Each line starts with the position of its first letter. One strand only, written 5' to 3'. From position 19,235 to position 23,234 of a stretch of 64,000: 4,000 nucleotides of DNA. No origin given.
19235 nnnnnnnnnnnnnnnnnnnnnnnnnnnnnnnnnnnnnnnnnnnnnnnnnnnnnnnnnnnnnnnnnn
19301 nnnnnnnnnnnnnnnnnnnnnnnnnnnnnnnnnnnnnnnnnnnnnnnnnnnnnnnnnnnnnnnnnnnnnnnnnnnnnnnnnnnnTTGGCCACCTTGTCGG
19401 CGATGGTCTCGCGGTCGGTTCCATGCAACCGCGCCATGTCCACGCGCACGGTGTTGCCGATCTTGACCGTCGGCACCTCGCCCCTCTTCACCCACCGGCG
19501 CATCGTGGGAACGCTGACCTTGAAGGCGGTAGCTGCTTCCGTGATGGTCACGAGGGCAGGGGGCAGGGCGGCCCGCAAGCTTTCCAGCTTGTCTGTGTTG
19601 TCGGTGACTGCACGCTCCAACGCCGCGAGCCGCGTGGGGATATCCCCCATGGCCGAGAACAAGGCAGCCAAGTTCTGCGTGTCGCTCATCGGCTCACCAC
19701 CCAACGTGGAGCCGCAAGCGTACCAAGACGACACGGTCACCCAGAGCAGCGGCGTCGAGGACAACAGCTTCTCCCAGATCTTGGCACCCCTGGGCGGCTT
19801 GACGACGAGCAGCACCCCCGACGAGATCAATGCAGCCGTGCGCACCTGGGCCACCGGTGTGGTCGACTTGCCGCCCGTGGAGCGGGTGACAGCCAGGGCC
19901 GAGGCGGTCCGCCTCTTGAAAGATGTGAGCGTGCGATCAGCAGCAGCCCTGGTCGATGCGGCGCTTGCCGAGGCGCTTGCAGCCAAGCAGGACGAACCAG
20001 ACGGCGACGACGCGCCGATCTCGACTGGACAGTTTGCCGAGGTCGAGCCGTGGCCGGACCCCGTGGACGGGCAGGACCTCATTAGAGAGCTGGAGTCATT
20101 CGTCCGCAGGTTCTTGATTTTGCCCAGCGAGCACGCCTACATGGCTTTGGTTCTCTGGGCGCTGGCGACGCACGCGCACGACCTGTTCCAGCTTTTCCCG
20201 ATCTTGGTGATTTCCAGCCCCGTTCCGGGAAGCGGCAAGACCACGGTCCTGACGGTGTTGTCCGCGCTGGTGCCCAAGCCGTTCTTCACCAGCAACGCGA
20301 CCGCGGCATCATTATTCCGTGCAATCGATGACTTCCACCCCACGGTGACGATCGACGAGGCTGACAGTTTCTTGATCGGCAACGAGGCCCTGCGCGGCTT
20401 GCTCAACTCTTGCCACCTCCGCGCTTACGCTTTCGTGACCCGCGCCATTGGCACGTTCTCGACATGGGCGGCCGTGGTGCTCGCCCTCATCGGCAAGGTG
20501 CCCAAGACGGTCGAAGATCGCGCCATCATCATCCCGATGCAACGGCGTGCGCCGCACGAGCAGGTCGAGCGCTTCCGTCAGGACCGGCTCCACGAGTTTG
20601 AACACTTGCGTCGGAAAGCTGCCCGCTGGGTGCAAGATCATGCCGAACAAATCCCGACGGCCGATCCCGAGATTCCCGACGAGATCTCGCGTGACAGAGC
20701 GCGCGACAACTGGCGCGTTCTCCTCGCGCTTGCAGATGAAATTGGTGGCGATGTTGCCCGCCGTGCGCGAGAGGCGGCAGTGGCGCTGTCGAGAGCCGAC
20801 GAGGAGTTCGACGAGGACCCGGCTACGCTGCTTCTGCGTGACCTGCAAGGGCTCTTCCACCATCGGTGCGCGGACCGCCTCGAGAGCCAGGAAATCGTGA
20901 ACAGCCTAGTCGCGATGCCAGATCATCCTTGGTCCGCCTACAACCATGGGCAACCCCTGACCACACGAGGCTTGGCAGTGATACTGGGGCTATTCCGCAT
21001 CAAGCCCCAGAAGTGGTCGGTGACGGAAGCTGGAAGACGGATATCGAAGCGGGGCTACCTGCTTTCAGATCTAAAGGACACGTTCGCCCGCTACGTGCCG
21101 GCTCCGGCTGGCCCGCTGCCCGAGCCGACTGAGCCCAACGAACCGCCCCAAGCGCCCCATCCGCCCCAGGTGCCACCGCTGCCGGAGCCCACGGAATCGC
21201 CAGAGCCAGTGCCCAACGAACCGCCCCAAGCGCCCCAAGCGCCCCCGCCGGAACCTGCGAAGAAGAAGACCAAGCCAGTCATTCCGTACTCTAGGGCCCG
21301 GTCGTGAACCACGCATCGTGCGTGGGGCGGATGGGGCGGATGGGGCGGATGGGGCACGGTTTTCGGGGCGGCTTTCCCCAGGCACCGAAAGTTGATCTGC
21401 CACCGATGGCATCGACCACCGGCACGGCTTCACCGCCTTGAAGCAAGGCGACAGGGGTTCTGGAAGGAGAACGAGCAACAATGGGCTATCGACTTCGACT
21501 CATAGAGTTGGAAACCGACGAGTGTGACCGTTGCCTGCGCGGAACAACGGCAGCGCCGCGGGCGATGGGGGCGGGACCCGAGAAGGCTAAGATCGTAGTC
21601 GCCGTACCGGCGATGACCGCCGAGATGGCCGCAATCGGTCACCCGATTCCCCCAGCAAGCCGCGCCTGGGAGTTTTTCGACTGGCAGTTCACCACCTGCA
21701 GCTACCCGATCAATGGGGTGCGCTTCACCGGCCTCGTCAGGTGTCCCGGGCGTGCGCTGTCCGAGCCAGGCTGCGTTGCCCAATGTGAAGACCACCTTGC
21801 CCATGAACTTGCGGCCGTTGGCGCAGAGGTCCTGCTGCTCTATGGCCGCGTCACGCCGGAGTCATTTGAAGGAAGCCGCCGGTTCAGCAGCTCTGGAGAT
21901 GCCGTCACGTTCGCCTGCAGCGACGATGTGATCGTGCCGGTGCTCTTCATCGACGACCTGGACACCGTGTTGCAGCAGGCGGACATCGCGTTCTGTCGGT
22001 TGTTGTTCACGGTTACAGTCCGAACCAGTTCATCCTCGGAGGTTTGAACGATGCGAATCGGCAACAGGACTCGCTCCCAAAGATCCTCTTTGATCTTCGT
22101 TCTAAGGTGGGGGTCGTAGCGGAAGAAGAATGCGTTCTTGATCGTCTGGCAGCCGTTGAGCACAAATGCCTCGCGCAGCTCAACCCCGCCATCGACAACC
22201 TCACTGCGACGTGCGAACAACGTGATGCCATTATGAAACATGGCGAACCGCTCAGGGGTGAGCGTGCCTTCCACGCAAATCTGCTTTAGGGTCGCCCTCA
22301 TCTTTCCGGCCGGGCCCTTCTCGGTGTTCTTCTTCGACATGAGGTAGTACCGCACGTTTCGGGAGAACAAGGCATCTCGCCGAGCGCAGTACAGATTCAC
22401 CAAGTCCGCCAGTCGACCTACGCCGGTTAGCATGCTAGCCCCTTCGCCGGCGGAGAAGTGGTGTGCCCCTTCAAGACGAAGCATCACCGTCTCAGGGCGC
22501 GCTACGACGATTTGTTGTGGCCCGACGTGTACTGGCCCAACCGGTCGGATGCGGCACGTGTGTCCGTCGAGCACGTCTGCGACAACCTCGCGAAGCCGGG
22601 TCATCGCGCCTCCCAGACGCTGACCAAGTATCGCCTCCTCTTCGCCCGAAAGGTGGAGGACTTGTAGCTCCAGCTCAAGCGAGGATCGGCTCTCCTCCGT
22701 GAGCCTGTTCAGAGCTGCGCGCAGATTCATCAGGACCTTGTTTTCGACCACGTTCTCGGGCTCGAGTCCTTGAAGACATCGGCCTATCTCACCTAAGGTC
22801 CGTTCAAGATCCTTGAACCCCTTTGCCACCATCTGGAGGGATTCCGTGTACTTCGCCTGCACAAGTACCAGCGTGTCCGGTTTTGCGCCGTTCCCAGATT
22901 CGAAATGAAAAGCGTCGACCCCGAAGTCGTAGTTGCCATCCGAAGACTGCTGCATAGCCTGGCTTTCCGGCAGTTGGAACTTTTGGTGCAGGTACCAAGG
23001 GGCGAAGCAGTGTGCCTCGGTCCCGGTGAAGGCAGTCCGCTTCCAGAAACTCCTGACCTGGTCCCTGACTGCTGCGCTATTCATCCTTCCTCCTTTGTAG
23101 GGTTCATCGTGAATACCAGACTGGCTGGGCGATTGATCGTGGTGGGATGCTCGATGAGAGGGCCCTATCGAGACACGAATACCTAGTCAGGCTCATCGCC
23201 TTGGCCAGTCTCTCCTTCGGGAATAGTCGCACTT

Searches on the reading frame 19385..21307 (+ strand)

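Call 29: search_protein_families(library=pfam, proteins=[window:19385-21307:+], max_evalue=0.01)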
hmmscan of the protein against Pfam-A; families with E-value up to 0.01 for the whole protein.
window:19385-21307:+ (640 aa): 1 family
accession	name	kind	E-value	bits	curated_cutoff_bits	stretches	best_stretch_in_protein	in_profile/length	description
PF12307.13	DUF3631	-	2.5e-38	132.5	24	1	385-570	2-182/182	Protein of unknown function (DUF3631)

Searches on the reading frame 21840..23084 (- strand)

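Call 29: search_protein_families(library=pfam, proteins=[window:21840-23084:-], max_evalue=0.01)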
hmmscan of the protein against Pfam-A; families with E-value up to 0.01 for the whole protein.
window:21840-23084:- (414 aa): 1 family
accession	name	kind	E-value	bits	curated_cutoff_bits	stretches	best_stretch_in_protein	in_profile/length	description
PF10592.14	AIPR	-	1.5e-10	41.7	25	1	240-368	1-118/308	AIPR protein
